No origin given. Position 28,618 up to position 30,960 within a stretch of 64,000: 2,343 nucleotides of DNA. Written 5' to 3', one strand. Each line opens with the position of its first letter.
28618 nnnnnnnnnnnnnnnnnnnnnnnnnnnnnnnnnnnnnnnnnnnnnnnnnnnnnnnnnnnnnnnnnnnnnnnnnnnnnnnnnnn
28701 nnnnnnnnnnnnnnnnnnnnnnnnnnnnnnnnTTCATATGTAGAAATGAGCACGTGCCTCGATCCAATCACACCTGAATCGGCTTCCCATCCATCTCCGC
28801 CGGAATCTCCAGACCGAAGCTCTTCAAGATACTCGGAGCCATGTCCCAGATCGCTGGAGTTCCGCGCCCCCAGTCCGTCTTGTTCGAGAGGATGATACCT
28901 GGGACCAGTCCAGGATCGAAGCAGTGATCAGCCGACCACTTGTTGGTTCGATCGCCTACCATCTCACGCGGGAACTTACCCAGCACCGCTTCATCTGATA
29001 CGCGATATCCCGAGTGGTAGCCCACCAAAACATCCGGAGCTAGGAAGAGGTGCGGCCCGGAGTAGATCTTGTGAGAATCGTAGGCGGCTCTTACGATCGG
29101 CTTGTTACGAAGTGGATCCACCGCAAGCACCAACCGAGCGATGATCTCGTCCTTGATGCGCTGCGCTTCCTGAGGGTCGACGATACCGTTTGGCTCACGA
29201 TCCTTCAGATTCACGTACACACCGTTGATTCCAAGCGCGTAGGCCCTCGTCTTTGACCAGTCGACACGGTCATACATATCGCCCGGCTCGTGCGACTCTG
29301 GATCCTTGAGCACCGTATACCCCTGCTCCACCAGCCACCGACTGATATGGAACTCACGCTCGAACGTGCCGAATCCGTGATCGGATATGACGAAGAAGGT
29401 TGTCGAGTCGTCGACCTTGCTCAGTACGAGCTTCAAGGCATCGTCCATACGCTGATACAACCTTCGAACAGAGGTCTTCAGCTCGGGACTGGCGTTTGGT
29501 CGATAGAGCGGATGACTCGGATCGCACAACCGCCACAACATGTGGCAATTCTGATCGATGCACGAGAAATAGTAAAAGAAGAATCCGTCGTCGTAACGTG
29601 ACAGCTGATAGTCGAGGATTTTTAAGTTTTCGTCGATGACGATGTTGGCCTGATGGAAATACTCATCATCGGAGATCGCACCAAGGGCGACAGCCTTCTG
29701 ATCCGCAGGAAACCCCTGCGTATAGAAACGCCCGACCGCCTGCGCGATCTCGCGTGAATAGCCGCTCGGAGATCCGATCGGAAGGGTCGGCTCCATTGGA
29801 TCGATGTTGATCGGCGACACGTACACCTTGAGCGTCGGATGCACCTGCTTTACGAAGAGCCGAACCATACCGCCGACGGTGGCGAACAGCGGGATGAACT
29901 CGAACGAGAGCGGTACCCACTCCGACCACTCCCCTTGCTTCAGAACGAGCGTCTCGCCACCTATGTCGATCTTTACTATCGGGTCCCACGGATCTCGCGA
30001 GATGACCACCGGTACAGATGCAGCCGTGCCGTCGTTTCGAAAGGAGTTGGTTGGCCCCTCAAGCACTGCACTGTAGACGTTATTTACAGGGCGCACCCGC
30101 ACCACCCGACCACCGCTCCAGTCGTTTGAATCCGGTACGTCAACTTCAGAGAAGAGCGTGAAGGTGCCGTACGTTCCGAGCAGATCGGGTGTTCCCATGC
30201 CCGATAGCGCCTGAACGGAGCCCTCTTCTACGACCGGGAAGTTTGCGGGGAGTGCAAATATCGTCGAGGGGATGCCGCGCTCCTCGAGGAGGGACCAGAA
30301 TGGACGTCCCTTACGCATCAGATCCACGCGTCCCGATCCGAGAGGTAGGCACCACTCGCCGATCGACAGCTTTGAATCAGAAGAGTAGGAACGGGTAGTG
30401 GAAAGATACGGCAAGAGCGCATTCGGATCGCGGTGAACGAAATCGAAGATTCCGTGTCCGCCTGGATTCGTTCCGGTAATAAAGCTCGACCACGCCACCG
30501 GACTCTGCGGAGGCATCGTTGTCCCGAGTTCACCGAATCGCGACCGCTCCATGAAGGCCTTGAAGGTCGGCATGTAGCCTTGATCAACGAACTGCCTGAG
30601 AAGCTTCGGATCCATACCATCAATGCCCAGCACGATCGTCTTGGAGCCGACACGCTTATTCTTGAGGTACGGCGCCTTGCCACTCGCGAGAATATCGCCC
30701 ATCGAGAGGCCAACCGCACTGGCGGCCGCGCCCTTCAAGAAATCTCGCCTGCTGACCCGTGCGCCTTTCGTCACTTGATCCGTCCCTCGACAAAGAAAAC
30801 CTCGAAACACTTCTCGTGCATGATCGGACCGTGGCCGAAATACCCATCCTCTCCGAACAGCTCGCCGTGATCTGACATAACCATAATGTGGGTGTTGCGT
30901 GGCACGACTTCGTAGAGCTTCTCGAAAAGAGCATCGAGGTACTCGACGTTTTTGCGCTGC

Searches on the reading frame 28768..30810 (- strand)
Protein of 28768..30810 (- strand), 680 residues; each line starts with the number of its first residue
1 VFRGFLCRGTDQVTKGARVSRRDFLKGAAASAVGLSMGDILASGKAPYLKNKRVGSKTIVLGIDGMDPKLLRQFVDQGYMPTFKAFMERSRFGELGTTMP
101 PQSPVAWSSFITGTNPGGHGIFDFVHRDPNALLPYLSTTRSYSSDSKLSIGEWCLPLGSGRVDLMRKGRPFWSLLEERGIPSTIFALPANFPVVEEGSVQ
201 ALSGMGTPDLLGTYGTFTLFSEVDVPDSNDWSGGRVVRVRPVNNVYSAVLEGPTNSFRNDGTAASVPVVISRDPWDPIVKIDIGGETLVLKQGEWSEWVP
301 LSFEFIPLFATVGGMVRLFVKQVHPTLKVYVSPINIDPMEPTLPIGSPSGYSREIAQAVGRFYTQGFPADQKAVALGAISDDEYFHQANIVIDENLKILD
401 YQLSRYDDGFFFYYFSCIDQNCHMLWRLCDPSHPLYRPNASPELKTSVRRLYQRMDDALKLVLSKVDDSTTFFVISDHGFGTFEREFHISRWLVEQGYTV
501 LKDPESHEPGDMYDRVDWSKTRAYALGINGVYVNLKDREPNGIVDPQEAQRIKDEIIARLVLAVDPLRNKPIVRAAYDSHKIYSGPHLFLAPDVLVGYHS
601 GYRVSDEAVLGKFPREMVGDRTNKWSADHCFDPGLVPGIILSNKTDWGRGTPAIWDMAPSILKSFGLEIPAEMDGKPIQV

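Call 9: search_protein_families(library=pfam, proteins=[window:28768-30810:-], max_evalue=0.001)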
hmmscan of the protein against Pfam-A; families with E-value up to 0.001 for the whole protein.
window:28768-30810:- (680 aa): 2 families
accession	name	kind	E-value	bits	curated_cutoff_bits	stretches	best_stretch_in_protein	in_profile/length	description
PF01663.27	Phosphodiest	-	1.4e-27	97.7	23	2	58-188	1-110/342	Type I phosphodiesterase / nucleotide pyrophosphatase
PF10518.14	TAT_signal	-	0.0001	22.5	22.7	1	19-37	2-20/21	TAT (twin-arginine translocation) pathway signal sequence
